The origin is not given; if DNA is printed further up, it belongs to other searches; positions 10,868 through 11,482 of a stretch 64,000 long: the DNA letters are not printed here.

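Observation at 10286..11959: AT-rich islet bounded by two related GC hairpins, carrying a stand-alone HsdR-N-like nuclease domain and small unknown genes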

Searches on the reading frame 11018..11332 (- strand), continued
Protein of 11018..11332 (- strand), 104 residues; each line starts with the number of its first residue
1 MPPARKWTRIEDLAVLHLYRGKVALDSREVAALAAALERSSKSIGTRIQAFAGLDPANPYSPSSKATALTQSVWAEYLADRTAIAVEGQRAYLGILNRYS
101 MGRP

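Call 39: search_protein_families(library=pfam, alignment_id=A3, max_evalue=0.001)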
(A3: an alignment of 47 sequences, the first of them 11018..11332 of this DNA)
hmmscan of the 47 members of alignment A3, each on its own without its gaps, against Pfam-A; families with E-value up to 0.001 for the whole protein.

A. member 1, window:11018-11332:- (104 aa): 0 families

B. families by the number of members that match (of 47 scanned): 10 families
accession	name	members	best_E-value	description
PF13391.12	HNH_2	31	1.5e-15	HNH endonuclease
PF00023.36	Ank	1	6.8e-46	Ankyrin repeat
PF12796.13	Ank_2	1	1.9e-45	Ankyrin repeats (3 copies)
PF13637.12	Ank_4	1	2.4e-34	Ankyrin repeats (many copies)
PF13606.12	Ank_3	1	6.3e-29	Ankyrin repeat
PF13857.12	Ank_5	1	5e-21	Ankyrin repeats (many copies)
PF01261.30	AP_endonuc_2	1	3.5e-07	Xylose isomerase-like TIM barrel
PF24521.3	Ank_KRIT1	1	8.1e-05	KRIT1 ankyrin-repeats domain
PF23745.1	ANK_LRRK2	1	0.00013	LRRK2 ANK repeat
PF02875.26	Mur_ligase_C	1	0.00055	Mur ligase, glutamate ligase domain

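Call 76: find_encoding_contigs(protein=P0142, flank=6000, max_places=3)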
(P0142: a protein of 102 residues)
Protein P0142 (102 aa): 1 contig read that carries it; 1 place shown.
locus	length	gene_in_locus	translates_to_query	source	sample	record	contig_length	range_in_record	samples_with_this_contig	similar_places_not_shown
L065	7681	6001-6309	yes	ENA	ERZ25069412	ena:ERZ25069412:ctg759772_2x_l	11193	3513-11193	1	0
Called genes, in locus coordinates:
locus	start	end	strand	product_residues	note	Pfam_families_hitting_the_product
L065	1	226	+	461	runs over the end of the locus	-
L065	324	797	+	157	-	-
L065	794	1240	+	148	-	-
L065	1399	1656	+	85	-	-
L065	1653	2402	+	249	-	PF19866:DUF6339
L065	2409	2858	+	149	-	PF03852:Vsr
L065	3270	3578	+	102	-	-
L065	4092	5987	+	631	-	PF03235:GmrSD_N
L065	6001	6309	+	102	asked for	-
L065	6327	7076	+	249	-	-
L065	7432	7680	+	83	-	?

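Call 78: find_encoding_contigs(protein=P0151, flank=6000, max_places=3)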
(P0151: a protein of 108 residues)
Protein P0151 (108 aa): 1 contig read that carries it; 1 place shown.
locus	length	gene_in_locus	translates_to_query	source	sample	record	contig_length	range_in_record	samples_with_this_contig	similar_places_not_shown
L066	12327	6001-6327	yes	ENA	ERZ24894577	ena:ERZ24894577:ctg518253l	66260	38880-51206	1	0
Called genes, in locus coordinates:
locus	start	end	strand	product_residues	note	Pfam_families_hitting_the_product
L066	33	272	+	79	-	-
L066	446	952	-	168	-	PF01850:PIN (weak)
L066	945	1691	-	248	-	-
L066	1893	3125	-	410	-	PF01979:Amidohydro_1, PF07969:Amidohydro_3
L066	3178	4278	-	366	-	PF02126:PTE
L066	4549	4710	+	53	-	-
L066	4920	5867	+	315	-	PF01844:HNH, PF14279:HNH_5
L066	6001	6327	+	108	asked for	-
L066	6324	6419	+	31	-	-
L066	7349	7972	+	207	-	-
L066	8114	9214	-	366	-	PF02126:PTE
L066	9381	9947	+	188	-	-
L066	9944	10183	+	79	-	-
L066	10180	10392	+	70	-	-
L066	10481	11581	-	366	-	PF02126:PTE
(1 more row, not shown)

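Call 79: find_encoding_contigs(protein=P0145, flank=6000, max_places=3)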
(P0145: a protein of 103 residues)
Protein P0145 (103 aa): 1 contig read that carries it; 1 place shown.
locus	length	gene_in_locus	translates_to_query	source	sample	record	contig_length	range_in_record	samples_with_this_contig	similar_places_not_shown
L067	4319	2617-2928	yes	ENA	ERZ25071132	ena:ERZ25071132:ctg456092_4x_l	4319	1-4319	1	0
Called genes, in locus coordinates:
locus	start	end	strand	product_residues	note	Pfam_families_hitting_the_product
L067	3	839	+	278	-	?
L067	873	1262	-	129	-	-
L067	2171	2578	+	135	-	PF01844:HNH, PF14279:HNH_5 (weak)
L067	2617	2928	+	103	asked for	-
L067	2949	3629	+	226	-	-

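Call 85: find_related_loci(query=A6, collection=metagenome_contigs, flank=4000)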
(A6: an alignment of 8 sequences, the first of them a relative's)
Query A6 (103 aa) in metagenome_contigs; peptide patterns used: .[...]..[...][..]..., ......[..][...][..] (x = any residue, [..] = any of these).
115 stretches matched a pattern; 1 encode a relative of the query (tblastn E <= 1e-3); 1 distinct loci.
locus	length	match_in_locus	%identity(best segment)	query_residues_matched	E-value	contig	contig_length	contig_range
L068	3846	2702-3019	53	1-101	2e-33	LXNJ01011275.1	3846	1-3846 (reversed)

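Call 87: find_related_loci(query=A6, collection=viral_contigs, flank=4000)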
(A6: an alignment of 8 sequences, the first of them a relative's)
Query A6 (103 aa) in viral_contigs; peptide patterns used: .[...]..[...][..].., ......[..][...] (x = any residue, [..] = any of these).
43 stretches matched a pattern, but none encodes a relative of the query by tblastn (E <= 1e-3).
